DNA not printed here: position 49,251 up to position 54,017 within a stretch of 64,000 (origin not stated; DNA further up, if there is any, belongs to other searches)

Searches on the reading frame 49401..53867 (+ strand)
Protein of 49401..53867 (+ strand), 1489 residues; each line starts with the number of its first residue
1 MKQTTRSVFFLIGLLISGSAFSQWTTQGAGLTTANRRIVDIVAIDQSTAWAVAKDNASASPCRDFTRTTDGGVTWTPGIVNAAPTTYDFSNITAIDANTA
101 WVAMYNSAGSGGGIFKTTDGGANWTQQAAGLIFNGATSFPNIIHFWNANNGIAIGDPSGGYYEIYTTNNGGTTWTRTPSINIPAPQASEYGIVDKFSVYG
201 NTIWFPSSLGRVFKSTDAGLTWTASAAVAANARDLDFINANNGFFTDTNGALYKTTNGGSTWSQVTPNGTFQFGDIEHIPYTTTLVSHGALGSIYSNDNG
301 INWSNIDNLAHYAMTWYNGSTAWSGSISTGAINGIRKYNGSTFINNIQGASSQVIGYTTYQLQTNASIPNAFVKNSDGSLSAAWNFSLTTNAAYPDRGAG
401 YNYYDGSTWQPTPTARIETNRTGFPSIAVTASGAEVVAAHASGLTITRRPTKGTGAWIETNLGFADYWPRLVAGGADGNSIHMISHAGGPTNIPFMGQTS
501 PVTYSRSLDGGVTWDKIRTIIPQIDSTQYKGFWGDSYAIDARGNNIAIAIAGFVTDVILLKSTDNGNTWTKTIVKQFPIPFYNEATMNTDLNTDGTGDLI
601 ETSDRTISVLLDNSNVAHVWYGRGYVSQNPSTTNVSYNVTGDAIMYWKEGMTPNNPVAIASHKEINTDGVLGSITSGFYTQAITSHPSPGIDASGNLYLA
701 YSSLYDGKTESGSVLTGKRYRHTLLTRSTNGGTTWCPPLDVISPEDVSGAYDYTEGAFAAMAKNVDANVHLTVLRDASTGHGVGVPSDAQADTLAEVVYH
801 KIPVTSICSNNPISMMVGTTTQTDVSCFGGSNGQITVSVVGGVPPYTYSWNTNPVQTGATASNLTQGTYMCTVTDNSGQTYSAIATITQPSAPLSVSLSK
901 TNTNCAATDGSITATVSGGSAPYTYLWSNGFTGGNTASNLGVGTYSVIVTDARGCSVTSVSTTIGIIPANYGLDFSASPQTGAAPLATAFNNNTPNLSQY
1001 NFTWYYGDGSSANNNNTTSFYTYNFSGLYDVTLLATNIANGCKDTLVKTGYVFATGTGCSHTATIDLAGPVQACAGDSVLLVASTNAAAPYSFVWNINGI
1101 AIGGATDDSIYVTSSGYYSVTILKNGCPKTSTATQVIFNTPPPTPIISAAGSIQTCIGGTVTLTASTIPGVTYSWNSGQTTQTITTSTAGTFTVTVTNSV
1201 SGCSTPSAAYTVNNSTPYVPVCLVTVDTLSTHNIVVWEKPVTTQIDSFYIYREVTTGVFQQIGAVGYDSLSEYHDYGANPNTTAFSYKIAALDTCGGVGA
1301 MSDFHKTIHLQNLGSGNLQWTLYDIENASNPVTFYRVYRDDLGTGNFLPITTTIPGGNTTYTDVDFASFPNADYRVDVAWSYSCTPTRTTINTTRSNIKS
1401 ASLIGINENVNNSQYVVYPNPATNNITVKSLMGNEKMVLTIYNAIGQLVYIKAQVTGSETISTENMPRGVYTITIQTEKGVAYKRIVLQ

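Call 73: search_protein_families(library=pfam, proteins=[window:49401-53867:+], max_evalue=0.00001)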
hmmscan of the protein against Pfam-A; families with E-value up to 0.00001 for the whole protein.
window:49401-53867:+ (1489 aa): 4 families
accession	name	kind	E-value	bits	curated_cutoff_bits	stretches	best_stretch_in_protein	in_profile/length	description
PF13573.12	SprB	-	1.6e-23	82.5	28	2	819-853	1-35/37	SprB repeat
PF18962.6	Por_Secre_tail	-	8.1e-15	55.3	27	1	1417-1487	1-74/75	Secretion system C-terminal sorting domain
PF14870.12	PSII_BNR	-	5.8e-10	39.4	27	0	143-324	23-180/303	Photosynthesis system II assembly factor YCF48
PF00801.26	PKD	-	4.8e-06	26.9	23.5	1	972-1040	1-70/80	PKD domain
